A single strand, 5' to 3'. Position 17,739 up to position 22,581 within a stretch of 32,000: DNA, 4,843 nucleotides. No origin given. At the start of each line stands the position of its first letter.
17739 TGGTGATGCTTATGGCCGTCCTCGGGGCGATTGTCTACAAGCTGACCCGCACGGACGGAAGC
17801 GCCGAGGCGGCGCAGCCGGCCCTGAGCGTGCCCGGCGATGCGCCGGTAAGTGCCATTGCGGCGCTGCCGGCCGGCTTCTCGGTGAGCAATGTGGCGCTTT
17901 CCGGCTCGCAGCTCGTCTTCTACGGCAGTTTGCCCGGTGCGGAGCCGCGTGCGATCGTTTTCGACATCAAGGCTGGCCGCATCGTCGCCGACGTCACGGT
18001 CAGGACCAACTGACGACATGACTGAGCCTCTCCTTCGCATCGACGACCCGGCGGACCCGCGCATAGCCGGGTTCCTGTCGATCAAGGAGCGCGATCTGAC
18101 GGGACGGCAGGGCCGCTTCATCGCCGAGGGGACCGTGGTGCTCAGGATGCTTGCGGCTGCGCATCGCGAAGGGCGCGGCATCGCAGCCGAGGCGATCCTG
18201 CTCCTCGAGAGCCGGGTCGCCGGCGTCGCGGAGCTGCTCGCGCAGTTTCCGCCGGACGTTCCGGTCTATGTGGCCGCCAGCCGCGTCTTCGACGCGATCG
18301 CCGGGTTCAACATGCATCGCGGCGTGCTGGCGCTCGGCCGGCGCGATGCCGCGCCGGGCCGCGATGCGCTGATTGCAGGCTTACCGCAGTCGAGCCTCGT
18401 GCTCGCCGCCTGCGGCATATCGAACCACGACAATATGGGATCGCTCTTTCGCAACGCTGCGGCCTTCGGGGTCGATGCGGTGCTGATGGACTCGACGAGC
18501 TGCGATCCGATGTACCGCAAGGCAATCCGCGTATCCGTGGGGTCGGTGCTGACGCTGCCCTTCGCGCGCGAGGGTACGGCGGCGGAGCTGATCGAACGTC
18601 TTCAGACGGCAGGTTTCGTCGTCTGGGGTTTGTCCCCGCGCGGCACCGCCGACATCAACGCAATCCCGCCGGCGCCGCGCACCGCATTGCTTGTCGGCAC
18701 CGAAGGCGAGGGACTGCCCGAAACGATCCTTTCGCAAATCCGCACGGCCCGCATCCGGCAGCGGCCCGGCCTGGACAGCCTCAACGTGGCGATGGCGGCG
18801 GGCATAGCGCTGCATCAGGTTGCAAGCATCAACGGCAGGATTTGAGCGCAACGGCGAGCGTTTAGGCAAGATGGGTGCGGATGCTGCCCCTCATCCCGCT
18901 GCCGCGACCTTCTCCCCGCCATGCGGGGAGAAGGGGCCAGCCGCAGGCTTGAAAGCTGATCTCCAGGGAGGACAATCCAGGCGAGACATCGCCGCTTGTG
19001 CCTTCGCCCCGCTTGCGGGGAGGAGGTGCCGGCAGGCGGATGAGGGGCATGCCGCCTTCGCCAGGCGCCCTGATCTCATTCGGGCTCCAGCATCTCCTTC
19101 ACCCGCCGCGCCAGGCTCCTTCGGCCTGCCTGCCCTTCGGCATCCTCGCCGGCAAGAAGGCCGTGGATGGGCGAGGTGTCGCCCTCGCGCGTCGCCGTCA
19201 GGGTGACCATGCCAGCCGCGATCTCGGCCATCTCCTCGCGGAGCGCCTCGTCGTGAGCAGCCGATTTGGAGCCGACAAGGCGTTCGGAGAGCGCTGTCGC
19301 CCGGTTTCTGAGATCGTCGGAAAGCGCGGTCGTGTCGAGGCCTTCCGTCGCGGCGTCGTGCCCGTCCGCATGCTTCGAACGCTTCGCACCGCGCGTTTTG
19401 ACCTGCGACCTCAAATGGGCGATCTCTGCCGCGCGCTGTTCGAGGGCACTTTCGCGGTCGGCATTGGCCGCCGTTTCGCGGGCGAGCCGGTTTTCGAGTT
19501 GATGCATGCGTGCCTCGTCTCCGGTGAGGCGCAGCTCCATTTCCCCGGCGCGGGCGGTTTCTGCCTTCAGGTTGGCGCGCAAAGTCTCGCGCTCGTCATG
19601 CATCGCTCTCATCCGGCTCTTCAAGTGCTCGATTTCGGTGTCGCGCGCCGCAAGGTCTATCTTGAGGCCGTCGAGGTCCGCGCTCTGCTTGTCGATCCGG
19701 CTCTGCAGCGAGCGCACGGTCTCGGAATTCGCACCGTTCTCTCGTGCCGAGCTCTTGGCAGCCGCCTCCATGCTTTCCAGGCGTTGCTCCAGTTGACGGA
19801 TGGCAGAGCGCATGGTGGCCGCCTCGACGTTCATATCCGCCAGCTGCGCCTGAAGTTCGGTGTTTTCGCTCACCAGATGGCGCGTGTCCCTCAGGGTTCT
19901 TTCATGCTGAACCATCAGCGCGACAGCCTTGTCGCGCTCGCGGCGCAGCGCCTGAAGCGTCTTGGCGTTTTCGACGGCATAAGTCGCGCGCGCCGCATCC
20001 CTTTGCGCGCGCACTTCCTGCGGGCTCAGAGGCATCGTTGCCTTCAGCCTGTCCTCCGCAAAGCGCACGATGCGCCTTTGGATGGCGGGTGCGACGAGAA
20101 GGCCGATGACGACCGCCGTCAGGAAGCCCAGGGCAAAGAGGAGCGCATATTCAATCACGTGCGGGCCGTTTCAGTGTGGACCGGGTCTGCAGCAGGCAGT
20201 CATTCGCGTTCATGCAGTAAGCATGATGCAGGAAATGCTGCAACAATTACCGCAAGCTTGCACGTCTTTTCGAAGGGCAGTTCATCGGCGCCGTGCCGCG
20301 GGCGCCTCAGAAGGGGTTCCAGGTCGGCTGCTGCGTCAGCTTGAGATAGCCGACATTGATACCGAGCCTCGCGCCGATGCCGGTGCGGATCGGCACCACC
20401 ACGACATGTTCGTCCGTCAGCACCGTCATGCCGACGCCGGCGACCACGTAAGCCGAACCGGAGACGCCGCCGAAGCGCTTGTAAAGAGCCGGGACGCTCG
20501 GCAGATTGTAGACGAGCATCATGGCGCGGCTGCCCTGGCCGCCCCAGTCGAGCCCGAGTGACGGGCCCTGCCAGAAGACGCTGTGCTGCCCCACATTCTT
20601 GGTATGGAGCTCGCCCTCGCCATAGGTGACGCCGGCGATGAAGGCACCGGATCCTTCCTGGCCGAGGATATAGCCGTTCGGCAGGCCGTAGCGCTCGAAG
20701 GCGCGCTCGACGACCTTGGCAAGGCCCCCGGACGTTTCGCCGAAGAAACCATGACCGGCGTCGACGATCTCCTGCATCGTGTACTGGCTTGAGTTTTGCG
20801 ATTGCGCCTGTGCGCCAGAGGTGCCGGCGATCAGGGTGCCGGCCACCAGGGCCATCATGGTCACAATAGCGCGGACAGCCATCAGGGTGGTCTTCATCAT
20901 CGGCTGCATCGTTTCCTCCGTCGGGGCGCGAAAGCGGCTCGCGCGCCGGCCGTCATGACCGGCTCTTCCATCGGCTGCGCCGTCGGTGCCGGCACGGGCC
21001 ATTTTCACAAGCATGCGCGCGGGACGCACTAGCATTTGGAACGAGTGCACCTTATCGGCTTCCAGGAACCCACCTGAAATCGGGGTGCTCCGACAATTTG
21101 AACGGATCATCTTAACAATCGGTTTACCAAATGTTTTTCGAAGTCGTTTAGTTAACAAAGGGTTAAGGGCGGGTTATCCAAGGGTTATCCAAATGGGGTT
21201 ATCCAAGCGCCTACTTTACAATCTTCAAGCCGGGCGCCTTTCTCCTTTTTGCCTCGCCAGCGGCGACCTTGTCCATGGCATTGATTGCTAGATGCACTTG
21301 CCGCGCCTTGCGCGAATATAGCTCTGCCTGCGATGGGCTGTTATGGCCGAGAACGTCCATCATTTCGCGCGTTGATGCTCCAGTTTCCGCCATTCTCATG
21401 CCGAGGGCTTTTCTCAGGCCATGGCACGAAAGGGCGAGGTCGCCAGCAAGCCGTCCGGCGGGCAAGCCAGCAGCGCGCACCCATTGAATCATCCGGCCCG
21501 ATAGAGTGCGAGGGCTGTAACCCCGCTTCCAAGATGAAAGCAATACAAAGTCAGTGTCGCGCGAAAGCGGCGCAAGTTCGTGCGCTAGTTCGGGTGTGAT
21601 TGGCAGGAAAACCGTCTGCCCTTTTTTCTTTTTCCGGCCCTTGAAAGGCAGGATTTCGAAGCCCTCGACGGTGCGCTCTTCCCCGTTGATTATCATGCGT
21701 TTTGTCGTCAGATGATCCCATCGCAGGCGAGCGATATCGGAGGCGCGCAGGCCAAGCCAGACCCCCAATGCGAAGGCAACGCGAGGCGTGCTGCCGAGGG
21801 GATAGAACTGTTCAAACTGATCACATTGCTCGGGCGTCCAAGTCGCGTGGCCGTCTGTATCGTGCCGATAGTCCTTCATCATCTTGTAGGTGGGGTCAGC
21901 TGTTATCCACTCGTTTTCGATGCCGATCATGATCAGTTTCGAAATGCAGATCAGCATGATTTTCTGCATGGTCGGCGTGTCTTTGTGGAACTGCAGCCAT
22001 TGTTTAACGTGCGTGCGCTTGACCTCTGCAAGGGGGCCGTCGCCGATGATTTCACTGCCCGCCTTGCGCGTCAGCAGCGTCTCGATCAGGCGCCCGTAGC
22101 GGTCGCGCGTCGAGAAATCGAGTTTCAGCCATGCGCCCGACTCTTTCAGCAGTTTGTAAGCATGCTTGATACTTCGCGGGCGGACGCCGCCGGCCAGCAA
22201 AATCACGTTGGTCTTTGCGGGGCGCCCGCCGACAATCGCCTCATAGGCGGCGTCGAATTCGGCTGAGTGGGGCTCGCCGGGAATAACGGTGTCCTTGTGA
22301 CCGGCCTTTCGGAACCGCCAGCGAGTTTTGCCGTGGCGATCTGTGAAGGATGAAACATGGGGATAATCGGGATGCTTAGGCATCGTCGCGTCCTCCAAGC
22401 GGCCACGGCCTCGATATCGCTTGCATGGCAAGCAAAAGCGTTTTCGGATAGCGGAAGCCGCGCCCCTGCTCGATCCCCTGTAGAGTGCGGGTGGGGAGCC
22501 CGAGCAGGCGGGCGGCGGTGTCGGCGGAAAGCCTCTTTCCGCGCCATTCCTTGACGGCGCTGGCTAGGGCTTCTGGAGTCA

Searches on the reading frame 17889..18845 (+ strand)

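Call 52: search_protein_families(library=pfam, proteins=[window:17889-18845:+], max_evalue=0.001)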
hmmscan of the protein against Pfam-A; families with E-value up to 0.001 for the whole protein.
window:17889-18845:+ (318 aa): 1 family
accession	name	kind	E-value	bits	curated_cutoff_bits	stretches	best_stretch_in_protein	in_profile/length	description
PF00588.24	SpoU_methylase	-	6e-29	101.4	29.7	1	170-309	2-142/142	SpoU rRNA Methylase family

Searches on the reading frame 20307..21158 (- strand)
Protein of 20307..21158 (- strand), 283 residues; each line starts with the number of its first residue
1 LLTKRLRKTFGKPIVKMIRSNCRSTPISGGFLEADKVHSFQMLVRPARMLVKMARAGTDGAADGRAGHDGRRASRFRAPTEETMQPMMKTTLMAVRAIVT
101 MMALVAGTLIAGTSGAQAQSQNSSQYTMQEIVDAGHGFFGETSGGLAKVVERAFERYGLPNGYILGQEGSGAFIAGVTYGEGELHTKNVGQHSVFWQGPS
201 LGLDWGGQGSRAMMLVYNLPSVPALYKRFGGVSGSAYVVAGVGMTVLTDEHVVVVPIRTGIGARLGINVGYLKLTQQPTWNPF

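Call 52: search_protein_families(library=pfam, proteins=[window:20307-21158:-], max_evalue=0.001)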
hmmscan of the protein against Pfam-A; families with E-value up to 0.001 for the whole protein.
window:20307-21158:- (283 aa): 1 family
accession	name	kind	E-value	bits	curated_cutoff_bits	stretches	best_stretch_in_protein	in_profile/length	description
PF06577.17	EipA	-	3.4e-72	241.9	30.8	1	125-283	2-160/160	Envelope integrity protein A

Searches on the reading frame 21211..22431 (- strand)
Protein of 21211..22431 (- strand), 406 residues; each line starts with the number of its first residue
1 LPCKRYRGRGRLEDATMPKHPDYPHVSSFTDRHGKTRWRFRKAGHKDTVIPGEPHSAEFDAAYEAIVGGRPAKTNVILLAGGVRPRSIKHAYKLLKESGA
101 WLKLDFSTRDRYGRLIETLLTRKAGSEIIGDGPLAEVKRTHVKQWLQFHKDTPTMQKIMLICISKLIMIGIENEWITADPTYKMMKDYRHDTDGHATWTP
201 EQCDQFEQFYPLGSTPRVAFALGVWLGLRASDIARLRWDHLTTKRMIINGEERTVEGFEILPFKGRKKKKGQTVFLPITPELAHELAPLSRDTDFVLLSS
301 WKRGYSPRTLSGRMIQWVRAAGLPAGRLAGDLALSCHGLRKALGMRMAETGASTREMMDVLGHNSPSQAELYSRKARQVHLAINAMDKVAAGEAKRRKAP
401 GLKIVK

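Call 52: search_protein_families(library=pfam, proteins=[window:21211-22431:-], max_evalue=0.001)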
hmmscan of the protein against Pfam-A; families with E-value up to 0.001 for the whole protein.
window:21211-22431:- (406 aa): 1 family
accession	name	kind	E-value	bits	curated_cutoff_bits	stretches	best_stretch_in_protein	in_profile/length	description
PF00589.27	Phage_integrase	-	5.3e-15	56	27.1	1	216-376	24-169/172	Phage integrase family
